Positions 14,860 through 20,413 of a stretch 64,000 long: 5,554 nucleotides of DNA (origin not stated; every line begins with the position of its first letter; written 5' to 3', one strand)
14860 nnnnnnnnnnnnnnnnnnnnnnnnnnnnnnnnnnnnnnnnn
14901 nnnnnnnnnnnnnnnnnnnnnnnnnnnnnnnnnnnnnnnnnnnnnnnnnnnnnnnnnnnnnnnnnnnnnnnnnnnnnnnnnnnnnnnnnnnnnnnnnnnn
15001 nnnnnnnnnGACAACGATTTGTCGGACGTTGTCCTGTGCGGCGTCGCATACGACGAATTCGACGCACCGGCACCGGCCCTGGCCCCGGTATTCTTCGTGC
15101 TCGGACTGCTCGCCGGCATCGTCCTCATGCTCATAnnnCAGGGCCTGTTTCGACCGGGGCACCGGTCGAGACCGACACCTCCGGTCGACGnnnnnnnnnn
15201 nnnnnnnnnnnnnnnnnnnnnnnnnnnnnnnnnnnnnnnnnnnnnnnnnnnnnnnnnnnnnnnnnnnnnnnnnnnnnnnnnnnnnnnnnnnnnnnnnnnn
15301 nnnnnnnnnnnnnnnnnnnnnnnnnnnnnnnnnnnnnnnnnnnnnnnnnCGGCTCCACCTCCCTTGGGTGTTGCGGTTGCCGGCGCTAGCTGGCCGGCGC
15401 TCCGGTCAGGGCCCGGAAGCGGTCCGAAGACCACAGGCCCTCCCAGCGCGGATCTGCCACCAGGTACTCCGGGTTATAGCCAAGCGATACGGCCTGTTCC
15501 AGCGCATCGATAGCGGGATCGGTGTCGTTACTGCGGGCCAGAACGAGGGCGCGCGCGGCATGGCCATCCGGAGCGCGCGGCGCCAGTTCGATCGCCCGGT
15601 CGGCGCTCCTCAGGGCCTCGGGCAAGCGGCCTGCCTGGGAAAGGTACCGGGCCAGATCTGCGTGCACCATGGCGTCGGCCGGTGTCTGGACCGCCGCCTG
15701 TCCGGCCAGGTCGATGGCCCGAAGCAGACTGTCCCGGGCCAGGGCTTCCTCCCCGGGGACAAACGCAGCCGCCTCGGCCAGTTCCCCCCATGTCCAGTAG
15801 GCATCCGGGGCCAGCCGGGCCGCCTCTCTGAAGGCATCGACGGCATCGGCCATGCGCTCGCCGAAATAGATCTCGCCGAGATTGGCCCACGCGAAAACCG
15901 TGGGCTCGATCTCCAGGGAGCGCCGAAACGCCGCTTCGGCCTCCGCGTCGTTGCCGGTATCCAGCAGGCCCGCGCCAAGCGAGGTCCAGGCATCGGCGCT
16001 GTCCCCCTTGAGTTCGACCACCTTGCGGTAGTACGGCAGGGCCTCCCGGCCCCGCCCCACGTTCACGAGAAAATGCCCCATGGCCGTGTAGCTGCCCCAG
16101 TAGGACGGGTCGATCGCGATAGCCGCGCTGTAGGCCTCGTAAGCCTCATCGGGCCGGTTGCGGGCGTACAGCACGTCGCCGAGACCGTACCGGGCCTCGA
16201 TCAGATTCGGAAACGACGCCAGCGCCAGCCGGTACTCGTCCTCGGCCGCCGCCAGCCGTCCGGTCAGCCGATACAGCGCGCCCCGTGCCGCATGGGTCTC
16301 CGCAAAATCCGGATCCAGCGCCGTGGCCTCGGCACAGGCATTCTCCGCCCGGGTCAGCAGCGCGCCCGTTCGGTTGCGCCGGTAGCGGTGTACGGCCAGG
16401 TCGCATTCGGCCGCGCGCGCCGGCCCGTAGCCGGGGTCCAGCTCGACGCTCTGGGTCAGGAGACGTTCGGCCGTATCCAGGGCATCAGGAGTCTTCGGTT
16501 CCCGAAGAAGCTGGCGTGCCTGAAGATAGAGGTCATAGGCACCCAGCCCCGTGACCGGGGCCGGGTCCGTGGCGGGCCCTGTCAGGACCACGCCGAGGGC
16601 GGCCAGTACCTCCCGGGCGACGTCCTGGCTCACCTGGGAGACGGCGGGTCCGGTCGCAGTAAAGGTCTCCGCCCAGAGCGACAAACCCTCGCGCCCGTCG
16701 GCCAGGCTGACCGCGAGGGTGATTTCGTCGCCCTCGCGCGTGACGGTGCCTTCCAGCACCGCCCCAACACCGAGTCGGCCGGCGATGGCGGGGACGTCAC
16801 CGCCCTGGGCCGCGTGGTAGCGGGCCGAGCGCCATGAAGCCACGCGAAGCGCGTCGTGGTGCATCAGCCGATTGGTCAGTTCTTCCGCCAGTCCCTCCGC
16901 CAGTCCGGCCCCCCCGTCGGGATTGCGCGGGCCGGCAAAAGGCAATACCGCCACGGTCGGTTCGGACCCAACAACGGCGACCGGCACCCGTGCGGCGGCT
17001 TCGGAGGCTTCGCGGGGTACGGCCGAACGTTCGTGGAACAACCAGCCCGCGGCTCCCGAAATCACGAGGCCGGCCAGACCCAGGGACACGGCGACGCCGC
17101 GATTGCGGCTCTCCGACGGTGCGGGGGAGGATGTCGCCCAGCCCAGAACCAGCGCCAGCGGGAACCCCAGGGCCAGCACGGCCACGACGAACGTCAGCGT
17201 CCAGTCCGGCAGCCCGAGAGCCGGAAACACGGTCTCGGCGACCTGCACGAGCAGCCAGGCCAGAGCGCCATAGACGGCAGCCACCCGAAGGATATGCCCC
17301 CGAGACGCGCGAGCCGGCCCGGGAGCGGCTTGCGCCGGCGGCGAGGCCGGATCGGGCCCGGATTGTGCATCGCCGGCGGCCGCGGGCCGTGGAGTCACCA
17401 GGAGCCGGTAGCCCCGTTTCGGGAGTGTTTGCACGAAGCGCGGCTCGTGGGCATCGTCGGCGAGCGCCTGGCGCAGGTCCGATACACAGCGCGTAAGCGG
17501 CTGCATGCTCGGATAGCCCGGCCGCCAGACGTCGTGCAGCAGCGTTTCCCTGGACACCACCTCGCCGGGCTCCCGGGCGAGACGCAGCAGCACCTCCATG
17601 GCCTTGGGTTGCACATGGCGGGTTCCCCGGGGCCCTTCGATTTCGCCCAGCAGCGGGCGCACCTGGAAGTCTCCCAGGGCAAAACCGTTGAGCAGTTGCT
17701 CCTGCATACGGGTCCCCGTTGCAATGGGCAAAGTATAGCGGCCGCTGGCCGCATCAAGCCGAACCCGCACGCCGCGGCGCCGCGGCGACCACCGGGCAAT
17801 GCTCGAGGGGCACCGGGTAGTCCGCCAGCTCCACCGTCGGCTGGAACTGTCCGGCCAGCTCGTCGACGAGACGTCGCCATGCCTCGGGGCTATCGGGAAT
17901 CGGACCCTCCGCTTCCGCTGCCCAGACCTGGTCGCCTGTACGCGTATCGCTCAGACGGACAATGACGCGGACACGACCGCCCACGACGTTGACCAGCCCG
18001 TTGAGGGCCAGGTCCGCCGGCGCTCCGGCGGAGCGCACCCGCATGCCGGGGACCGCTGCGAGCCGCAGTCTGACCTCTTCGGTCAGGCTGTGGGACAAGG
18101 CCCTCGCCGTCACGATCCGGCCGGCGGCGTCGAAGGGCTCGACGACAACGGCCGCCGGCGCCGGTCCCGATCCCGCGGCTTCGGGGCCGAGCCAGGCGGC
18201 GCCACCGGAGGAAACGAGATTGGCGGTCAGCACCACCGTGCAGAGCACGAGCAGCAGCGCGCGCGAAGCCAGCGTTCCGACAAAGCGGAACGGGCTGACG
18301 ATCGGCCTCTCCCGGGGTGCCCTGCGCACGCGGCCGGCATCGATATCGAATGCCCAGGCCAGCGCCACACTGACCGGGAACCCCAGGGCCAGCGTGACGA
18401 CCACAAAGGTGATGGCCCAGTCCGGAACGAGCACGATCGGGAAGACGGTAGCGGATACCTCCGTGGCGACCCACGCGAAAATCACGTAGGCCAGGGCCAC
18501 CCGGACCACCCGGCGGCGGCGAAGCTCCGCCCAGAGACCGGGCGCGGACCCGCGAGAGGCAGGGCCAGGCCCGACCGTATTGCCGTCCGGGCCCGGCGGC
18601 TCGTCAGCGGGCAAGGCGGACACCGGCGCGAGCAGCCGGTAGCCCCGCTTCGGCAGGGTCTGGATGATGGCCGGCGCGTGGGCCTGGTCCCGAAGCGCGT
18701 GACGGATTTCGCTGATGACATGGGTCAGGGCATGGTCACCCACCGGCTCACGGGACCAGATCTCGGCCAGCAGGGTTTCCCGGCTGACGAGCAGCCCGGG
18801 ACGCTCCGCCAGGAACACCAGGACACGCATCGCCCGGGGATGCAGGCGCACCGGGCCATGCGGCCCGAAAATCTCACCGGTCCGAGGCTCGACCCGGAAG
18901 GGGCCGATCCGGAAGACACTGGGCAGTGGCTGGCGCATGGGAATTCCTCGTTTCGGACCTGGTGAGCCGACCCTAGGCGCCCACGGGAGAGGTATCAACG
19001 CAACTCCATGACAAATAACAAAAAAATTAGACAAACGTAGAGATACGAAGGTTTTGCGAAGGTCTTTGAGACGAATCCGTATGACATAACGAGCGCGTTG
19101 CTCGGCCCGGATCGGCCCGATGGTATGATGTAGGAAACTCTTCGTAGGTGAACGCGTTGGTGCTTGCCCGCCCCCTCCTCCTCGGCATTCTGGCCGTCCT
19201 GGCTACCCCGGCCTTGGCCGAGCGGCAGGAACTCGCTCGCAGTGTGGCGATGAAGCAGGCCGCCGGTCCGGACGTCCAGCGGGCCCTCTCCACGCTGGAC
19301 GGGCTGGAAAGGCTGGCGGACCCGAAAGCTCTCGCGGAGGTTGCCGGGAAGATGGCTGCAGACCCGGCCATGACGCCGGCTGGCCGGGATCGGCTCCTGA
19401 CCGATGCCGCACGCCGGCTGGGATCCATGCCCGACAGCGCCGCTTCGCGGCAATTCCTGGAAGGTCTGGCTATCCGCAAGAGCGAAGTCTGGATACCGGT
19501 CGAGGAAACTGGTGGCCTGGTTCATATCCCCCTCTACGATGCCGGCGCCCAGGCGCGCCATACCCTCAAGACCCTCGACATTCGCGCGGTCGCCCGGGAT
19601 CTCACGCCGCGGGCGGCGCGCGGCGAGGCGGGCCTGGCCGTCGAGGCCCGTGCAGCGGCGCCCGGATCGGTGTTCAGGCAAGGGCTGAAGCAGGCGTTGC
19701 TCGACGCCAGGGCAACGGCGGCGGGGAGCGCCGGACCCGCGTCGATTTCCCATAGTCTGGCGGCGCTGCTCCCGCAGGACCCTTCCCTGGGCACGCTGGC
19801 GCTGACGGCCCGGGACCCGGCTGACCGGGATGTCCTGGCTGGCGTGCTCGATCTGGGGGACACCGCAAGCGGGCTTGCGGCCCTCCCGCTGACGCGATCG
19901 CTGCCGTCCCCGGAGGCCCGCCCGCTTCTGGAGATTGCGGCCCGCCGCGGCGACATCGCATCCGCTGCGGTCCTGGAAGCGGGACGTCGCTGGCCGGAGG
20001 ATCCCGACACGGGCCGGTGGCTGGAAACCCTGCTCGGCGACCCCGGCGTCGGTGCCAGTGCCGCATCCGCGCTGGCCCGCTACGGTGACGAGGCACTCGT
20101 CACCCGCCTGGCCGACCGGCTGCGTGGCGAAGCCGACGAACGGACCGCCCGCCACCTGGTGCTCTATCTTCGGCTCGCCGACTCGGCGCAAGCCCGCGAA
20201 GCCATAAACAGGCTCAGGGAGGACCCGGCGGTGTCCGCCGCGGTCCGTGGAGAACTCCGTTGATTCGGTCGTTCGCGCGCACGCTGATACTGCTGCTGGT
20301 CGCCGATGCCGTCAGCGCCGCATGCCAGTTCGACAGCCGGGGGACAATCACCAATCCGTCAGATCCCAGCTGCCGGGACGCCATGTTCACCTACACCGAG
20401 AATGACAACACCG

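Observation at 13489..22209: Candidate proteolysis-linked transmembrane signalling module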

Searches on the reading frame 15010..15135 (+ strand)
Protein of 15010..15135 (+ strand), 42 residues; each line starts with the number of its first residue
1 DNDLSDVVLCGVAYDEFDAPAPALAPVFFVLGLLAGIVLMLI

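Call 22: search_protein_families(library=ncbifam, proteins=[window:15010-15135:+], max_evalue=10)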
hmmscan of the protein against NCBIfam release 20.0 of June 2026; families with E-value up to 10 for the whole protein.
seq(42 aa): 0 families
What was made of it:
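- NCBIfam gave no hit for either tail (call 22).
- Tried and rejected: No hit (call 22).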

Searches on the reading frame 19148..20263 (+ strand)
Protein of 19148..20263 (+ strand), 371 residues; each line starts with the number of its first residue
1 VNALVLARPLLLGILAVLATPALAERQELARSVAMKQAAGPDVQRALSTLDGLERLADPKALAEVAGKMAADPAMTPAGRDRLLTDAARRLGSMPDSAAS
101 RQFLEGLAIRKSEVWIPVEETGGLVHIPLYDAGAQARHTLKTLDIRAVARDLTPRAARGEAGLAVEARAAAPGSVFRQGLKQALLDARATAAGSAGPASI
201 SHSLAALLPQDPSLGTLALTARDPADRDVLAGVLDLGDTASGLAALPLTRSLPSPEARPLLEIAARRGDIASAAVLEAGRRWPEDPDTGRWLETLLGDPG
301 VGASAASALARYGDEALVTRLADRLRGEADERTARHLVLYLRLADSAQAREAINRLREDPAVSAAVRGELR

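Call 3: search_protein_families(library=pfam, proteins=[window:19148-20263:+], max_evalue=0.01)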
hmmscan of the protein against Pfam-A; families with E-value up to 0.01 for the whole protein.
window:19148-20263:+ (371 aa): 1 family
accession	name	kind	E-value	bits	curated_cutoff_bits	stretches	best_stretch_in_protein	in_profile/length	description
PF13646.12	HEAT_2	-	0.0041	17.8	27.7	1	259-336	3-82/88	HEAT repeats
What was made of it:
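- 19148..20263 (+): Exported helical-repeat (ARM/HEAT-like) protein, 371 aa, with a Sec signal peptide. The true start may be TTG 19157 or GTG 19160. Weak HEAT_2 hit below cut-off (call 3).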

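Call 4: search_protein_families(library=ncbifam, proteins=[window:19148-20263:+], max_evalue=0.01)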
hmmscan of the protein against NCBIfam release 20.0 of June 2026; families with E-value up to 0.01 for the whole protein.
window:19148-20263:+ (371 aa): 0 families

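Call 18: search_protein_families(library=padloc, proteins=[window:19148-20263:+], max_evalue=0.01)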
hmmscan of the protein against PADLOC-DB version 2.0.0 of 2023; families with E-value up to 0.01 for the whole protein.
window:19148-20263:+ (371 aa): 0 families

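Call 25: find_homologous_proteins(query=window:19148-20263:+, max_evalue=0.001)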
Query window:19148-20263:+ (371 aa): 10 proteins with E <= 0.001 among 8000 candidates.
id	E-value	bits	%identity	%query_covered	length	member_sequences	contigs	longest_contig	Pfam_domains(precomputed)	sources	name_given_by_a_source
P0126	1.4e-219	746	100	100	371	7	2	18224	-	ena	-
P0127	1.1e-131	457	68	95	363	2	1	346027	-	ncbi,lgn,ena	-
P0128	3.1e-92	328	53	99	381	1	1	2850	-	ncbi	-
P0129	4.1e-91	324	53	99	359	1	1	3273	-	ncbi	-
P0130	2.5e-84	302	53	98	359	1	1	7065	-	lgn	-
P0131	4.3e-18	84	35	82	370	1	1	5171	-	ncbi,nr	ncbi:MAG TPA: hypothetical protein VFR77_06045 [Steroidobacteraceae bacterium]|nr:hypothetical prote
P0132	1.0e-16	79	36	78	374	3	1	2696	-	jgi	jgi:SWI/SNF-related matrix-associated actin-dependent regulator 1 of chromatin subfamily A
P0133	1.2e-14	73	35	81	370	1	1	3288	-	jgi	jgi:hypothetical protein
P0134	7.1e-14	70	35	78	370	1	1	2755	-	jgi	-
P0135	8.7e-14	70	34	82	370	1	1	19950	-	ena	-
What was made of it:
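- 19148..20263 (+): Ten clusters of homologues (call 25).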

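Call 26: find_encoding_contigs(protein=P0135, flank=10000, max_places=3)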
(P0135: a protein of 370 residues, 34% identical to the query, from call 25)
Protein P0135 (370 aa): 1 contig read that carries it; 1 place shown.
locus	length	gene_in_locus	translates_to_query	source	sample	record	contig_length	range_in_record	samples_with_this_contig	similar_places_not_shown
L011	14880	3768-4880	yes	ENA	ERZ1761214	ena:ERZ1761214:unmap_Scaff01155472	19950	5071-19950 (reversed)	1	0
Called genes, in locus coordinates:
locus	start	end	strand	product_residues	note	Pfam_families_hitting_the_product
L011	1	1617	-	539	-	?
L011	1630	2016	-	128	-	-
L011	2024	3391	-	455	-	PF00483:NTP_transferase, PF01128:IspD (weak), PF12804:NTP_transf_3, PF25087:GMPPB_C, PF25084:LbH_EIF2B (weak), PF00132:Hexapep, PF14602:Hexapep_2 (weak)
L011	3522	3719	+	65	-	-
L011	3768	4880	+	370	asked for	-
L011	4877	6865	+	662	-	PF00246:Peptidase_M14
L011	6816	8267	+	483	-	PF05231:MASE1, PF00990:GGDEF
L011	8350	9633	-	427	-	PF01569:PAP2 (faint), PF22778:VCPO_2nd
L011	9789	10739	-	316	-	-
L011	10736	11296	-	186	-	-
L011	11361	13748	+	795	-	PF00486:Trans_reg_C, PF13428:TPR_14 (faint), PF07719:TPR_2 (faint), PF13414:TPR_11 (faint), PF13431:TPR_17 (faint), PF14559:TPR_19 (weak)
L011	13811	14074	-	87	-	PF04267:SoxD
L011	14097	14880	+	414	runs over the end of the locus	PF01266:DAO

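Call 27: find_encoding_contigs(protein=P0131, flank=10000, max_places=3)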
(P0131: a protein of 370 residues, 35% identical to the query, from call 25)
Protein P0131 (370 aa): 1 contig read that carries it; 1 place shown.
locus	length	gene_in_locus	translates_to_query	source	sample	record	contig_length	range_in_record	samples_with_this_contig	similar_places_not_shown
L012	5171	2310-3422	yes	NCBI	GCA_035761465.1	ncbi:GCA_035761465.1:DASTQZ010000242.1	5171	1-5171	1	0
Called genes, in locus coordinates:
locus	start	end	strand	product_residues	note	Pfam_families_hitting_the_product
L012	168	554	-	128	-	-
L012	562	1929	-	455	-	PF00483:NTP_transferase, PF01128:IspD, PF12804:NTP_transf_3, PF25084:LbH_EIF2B (faint), PF25087:GMPPB_C (weak), PF00132:Hexapep, PF14602:Hexapep_2 (weak)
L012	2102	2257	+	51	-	-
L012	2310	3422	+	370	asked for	-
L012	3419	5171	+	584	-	PF00246:Peptidase_M14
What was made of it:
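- The helical-repeat/M14 pair exists without unit 1 in other genomes (calls 26, 27). The helical-repeat/M14 pair is independent of the rest (calls 26, 27).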

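Call 28: find_encoding_contigs(protein=P0130, flank=10000, max_places=3)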
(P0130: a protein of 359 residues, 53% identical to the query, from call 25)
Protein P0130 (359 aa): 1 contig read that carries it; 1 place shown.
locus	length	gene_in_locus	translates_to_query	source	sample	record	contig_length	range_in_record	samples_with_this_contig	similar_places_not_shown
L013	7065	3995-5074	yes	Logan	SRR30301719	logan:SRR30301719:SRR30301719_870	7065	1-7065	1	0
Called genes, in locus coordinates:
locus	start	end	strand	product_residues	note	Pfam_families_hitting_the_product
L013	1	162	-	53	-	?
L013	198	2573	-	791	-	PF00486:Trans_reg_C, PF13428:TPR_14 (faint), PF07719:TPR_2 (faint), PF13414:TPR_11 (faint), PF13431:TPR_17 (faint), PF14559:TPR_19 (faint), PF13424:TPR_12 (weak), PF13432:TPR_16 (weak), +6 more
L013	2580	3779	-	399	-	PF00486:Trans_reg_C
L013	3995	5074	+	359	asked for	-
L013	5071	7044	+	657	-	PF00246:Peptidase_M14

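Call 80: predict_structure(alignment_id=A5)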
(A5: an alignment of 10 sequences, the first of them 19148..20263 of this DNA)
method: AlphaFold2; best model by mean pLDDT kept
length: 371 residues; sequences in the alignment: 10
mean_pLDDT: 91.2   pTM: 0.81
mean pLDDT of the five models: 91.2, 90.0, 89.8, 89.8, 89.7
residues with pLDDT >= 90: 310; 70-90: 30; 50-70: 21; < 50: 10
segments of 3 or more residues with pLDDT < 50: 1-3, 17-23
pLDDT, mean of each block of 10 residues (from residue 1): 53 50 67 95 97 96 97 95 98 96 97 90 87 97 97 94 97 97 93 67 96 97 91 98 97 95 97 97 93 95 97 91 94 95 94 95 92 89
secondary structure, 60 per line:
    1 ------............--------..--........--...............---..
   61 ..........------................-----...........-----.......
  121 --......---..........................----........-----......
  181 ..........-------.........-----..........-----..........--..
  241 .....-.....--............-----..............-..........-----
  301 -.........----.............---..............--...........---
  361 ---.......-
elements in order: H7-18 H31-38 H41-55 H59-70 H77-92 H98-108 E114-120 E123-128 H132-157 H162-169 H175-190 H198-206 H212-221 H227-236 H239-245 H247-251 H254-265 H271-284 H286-295 H302-310 H315-327 H331-344 H347-357 H364-370
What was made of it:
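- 19148..20263 (+): AF2 pLDDT 91, all-alpha solenoid with one beta-hairpin (call 80).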

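Call 82: fold_search(model_id=the predicted structure, library=pdb)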
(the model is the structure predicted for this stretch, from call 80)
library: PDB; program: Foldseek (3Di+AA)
matches with E <= 10: 971; with E <= 0.001: 0
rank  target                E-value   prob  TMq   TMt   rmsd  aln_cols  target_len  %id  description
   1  5k7v_A                5.4e-03  0.75  0.12  0.15  21.2       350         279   12  Computational Design of Self-Assembling Cyclic Protein Homooligomers (released 2017-04-12)
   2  8gel_A                1.1e-02  0.33  0.11  0.09  25.3       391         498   16  Cryo-EM structure of synthetic tetrameric building block sC4 (released 2024-03-13)
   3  8uwb_D                1.3e-02  1.00  0.34  0.24  12.4       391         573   12  Crystal structure of PP2A PPP2R1A-PPP2CA-PPP2R5E phosphatase. (released 2024-04-17)
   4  5h7c_C                1.8e-02  0.97  0.25  0.24  19.0       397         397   15  Crystal structure of a repeat protein with two Protein A-DHR14 repeat modules (released 2017-06-28)
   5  7rfy_A                2.1e-02  0.97  0.26  0.26  14.2       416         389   12  Importin alpha3 in complex with MERS ORF4B (released 2021-07-28)
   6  8rc4_d                2.5e-02  1.00  0.35  0.20  10.3       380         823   11  Structure of Integrator-PP2A complex (released 2024-02-07)
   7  8cws_A                3.0e-02  0.57  0.15  0.13  19.6       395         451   12  Accurate computational design of genetically encoded 3D protein crystals (released 2023-11-01)
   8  3e4b_B                3.2e-02  0.77  0.19  0.17  18.9       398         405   17  Crystal structure of AlgK from Pseudomonas fluorescens WCS374r (released 2009-08-25)
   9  8brh_A                3.3e-02  0.85  0.21  0.14  17.0       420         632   13  Co-crystal structure of She4 with Myo4 peptide (released 2024-06-05)
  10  1i7w_C                3.3e-02  0.80  0.21  0.17  15.1       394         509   14  BETA-CATENIN/PHOSPHORYLATED E-CADHERIN COMPLEX (released 2001-05-09)
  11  1th1_A                3.6e-02  0.92  0.25  0.19  16.1       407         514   14  Beta-catenin in complex with a phosphorylated APC 20aa repeat fragment (released 2004-09-07)
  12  5tqb_B                3.7e-02  0.69  0.19  0.20  18.2       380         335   13  Crystal structure of assembly chaperone of ribosomal protein L4 (Acl4) in complex with ribosomal protein L4 (RpL4) (released 2017-02-15)
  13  8y0p_A                3.9e-02  0.85  0.21  0.16  14.3       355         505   14  Beta-Catenin in complex with peptide 301 (released 2024-04-17)
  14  3ifq_A                4.1e-02  0.96  0.29  0.22  16.9       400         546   16  Interction of plakoglobin and beta-catenin with desmosomal cadherins (released 2009-09-15)
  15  4bwr                  4.1e-02  0.60  0.16  0.15  16.7       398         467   14  Crystal structure of c5321: a protective antigen present in uropathogenic Escherichia coli strains displaying an SLR fol (released 2013-07-24)
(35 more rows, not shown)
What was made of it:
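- Checked: The AF2 model has pLDDT 91 and is an all-alpha ARM/HEAT-like solenoid (calls 80, 82).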
